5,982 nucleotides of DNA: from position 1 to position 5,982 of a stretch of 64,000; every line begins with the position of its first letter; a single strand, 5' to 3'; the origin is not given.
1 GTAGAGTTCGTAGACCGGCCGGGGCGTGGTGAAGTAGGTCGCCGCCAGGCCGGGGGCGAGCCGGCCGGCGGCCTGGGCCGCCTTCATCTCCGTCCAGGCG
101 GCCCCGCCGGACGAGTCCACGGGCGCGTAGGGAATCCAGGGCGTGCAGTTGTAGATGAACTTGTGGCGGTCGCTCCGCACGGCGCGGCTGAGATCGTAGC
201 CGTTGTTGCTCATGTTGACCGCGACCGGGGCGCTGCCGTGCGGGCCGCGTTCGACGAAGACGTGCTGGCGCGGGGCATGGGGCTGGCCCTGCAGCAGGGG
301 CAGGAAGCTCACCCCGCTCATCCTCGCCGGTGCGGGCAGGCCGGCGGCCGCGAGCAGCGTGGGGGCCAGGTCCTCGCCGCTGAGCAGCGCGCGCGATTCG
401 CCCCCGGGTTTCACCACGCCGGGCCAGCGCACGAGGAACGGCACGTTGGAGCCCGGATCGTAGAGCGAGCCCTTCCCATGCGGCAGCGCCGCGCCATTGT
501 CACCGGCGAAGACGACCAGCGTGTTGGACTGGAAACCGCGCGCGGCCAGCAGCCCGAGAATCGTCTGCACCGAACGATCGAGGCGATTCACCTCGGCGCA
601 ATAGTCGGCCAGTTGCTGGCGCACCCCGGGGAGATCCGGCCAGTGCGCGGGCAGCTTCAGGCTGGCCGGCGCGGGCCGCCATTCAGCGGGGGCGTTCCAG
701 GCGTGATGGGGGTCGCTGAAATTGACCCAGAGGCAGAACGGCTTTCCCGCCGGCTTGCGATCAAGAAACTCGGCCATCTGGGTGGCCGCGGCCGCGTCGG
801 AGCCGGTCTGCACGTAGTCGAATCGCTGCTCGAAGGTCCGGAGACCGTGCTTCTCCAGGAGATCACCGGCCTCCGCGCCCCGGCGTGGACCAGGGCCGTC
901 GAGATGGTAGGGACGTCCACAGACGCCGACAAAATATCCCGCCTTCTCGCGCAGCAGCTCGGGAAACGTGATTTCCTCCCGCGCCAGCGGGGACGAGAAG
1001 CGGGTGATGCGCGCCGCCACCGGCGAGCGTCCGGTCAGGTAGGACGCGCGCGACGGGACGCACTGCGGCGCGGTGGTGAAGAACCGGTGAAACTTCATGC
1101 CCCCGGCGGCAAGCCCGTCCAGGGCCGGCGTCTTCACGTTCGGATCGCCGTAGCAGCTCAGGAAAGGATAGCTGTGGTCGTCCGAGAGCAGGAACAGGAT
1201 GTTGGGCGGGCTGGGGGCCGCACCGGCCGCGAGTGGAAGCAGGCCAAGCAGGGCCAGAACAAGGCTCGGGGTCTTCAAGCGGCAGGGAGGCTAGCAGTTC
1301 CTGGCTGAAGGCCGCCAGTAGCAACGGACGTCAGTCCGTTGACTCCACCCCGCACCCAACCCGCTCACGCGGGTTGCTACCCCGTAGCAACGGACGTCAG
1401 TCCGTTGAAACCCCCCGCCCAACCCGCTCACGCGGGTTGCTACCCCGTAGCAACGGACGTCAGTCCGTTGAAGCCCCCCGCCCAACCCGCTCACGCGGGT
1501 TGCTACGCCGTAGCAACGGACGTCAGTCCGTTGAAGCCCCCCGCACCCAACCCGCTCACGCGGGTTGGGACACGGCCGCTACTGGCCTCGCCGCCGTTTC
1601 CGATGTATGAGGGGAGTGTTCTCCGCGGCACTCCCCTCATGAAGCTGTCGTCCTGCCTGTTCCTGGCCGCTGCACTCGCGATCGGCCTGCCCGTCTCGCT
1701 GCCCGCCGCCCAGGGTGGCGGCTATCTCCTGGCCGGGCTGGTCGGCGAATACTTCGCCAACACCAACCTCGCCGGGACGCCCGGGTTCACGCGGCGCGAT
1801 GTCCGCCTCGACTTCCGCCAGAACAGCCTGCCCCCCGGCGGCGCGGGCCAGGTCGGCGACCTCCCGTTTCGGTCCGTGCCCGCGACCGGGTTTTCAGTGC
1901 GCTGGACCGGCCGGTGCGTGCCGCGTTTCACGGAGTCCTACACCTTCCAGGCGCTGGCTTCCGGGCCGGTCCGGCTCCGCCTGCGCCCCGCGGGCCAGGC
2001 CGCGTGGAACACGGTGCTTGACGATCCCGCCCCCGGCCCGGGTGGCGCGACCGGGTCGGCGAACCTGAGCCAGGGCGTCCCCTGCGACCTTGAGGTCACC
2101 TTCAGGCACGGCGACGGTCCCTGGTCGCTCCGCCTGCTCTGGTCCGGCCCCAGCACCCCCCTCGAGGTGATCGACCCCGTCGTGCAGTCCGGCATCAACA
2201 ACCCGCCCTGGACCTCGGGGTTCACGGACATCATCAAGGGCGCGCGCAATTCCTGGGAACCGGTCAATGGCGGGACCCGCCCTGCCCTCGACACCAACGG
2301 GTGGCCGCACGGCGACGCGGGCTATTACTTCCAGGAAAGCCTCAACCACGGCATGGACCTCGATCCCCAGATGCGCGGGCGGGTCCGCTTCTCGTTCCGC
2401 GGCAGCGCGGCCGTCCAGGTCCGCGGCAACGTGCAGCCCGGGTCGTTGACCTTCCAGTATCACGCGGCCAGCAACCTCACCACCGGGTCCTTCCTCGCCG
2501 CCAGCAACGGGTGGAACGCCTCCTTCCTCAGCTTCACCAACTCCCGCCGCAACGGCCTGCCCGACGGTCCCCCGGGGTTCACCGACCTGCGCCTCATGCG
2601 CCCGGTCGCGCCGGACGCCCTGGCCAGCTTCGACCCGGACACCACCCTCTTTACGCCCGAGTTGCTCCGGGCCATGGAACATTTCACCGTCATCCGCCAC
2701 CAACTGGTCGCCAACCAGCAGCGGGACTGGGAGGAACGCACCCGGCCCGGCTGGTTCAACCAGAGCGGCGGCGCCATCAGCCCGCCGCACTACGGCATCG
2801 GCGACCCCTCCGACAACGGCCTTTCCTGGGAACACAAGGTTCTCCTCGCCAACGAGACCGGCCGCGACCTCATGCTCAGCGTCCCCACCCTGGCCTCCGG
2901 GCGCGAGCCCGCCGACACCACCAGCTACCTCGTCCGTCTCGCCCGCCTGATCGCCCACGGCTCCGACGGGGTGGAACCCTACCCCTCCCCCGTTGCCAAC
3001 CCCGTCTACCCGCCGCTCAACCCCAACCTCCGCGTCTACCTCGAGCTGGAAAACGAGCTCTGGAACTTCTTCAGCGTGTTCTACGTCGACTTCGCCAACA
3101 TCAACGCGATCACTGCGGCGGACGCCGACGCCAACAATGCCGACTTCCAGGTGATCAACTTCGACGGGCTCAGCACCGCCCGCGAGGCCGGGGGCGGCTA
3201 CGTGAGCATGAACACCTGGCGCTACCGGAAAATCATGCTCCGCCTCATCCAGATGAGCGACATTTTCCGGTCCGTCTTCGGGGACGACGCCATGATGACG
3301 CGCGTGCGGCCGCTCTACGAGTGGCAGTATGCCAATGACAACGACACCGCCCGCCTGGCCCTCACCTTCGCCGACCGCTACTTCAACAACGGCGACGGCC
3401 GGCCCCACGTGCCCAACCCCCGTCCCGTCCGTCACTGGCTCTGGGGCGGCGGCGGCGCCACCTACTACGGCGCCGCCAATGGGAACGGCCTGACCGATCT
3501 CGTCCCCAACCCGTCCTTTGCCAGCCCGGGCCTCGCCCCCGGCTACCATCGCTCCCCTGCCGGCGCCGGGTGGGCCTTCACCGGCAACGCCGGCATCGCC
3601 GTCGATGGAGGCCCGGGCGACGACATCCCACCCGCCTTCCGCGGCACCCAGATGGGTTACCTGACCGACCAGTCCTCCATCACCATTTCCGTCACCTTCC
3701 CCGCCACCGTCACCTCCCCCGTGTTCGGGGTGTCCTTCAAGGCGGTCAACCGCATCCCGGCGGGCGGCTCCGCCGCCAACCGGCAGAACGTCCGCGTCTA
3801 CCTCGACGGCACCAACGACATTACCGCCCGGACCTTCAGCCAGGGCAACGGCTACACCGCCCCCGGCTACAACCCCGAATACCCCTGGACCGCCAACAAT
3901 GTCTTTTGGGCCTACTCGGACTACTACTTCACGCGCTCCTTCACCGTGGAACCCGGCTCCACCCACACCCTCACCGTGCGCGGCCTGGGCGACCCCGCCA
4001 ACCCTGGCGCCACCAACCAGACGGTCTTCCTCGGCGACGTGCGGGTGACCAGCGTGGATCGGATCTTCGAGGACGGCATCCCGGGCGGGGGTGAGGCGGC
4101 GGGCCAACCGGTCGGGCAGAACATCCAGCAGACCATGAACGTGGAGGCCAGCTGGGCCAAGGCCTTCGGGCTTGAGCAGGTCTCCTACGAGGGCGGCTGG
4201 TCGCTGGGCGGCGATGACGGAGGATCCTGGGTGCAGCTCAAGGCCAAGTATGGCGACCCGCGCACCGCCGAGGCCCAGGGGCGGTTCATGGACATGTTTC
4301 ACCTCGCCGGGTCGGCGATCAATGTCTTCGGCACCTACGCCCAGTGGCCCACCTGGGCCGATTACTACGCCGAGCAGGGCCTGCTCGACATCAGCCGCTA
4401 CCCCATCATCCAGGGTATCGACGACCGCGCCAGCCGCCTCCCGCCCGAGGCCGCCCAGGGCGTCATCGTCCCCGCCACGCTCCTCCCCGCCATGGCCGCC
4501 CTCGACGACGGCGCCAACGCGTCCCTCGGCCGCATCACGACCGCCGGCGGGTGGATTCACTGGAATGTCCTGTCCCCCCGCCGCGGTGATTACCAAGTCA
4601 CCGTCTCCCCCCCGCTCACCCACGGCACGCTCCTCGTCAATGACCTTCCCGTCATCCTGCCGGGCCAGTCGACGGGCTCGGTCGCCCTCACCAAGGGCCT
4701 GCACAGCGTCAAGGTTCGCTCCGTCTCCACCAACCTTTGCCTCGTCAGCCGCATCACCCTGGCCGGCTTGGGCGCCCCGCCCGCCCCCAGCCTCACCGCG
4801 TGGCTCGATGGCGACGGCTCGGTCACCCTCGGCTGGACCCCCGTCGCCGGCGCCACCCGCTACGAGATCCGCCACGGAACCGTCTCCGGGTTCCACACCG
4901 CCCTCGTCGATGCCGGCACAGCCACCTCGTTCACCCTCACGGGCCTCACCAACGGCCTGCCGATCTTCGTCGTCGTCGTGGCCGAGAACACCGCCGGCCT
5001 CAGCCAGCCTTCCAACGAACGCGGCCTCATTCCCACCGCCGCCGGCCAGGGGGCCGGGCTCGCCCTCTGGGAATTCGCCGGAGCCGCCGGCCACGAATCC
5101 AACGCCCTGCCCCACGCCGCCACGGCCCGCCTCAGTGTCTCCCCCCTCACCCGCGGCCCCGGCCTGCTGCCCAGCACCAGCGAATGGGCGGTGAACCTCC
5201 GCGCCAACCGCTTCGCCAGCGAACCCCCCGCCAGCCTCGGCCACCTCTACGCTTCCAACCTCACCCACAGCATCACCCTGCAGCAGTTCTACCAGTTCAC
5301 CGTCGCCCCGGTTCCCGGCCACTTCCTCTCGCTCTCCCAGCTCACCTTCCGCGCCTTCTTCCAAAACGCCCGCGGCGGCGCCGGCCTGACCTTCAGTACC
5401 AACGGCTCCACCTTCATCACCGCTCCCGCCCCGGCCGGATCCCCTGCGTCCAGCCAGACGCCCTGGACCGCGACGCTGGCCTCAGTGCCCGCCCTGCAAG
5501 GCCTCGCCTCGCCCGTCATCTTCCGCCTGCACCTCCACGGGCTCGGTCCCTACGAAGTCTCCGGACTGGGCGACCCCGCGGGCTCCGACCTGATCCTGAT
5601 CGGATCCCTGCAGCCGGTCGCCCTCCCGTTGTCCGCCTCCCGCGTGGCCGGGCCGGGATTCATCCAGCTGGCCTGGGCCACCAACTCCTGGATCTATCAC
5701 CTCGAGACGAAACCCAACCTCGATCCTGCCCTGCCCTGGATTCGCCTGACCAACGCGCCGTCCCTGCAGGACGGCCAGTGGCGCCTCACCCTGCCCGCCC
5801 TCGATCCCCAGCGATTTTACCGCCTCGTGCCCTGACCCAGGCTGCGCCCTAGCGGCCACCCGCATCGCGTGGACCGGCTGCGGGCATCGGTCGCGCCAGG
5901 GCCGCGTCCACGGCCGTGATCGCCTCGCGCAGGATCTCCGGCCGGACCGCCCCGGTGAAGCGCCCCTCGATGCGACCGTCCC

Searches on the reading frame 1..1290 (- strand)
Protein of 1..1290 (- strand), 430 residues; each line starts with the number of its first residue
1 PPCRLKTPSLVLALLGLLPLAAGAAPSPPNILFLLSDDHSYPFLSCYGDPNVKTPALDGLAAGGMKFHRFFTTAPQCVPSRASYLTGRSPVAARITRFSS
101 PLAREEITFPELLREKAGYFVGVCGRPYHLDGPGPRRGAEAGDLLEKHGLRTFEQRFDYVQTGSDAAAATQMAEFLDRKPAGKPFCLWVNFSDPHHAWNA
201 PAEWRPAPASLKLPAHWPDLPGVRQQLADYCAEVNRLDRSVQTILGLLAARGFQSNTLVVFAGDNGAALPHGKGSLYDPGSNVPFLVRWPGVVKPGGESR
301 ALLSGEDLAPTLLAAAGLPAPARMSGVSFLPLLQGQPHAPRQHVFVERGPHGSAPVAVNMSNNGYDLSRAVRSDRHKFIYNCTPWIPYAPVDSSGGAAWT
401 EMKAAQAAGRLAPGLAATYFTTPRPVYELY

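Call 13: search_protein_families(library=pfam, proteins=[window:1-1290:-], max_evalue=0.001)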
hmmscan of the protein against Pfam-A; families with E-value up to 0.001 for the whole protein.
window:1-1290:- (430 aa): 2 families
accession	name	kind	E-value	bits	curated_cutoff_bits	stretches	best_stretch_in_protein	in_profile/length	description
PF00884.28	Sulfatase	-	1.2e-42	146.7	25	1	29-317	1-300/301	Sulfatase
PF16347.10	SGSH_C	-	9.8e-14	52.2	29.3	1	273-345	8-81/154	N-sulphoglucosamine sulphohydrolase, C-terminal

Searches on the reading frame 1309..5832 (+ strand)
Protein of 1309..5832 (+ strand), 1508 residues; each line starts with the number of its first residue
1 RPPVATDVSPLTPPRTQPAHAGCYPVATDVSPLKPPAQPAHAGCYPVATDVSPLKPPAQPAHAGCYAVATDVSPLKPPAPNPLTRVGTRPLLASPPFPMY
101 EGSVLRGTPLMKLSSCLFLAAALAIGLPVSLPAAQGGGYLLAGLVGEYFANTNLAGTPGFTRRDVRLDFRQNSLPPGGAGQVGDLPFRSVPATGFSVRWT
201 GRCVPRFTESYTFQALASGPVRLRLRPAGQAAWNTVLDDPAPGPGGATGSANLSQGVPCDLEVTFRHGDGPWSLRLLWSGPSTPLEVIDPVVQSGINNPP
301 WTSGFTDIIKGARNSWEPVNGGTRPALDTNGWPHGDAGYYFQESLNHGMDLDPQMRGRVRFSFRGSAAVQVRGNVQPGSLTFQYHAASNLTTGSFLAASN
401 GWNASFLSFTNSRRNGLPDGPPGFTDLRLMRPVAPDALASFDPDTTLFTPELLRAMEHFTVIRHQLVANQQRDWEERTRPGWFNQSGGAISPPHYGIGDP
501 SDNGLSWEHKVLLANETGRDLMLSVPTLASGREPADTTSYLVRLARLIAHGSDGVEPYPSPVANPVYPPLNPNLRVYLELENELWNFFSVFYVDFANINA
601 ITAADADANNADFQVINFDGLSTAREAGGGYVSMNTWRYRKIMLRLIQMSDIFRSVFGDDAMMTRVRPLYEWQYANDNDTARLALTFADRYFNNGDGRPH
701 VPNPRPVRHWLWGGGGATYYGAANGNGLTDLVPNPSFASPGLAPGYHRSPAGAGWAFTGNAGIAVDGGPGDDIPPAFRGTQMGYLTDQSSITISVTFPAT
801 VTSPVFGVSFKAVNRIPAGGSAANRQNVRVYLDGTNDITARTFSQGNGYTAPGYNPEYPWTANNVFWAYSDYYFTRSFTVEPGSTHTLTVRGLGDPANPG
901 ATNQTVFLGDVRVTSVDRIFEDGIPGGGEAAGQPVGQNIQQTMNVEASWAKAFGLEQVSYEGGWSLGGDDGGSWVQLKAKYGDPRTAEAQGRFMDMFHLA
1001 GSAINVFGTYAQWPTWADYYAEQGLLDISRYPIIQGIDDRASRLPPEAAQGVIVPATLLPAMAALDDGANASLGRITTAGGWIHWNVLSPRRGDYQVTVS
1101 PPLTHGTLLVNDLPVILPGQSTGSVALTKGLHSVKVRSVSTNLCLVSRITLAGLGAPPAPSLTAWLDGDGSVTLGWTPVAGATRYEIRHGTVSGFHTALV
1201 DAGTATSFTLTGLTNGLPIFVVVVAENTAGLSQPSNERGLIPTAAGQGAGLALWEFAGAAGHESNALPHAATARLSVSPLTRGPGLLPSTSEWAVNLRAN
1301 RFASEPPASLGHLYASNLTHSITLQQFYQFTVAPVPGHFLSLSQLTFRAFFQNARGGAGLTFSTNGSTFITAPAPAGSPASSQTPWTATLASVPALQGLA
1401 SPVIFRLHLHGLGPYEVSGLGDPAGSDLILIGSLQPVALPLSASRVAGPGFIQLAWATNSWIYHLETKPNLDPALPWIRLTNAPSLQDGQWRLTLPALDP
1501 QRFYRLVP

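Call 13: search_protein_families(library=pfam, proteins=[window:1309-5832:+], max_evalue=0.001)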
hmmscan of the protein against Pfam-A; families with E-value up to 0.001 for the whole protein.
window:1309-5832:+ (1508 aa): 1 family
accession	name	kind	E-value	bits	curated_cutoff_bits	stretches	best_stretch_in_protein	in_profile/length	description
PF00041.27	fn3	-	0.00072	20.2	25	0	1162-1236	6-79/84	Fibronectin type III domain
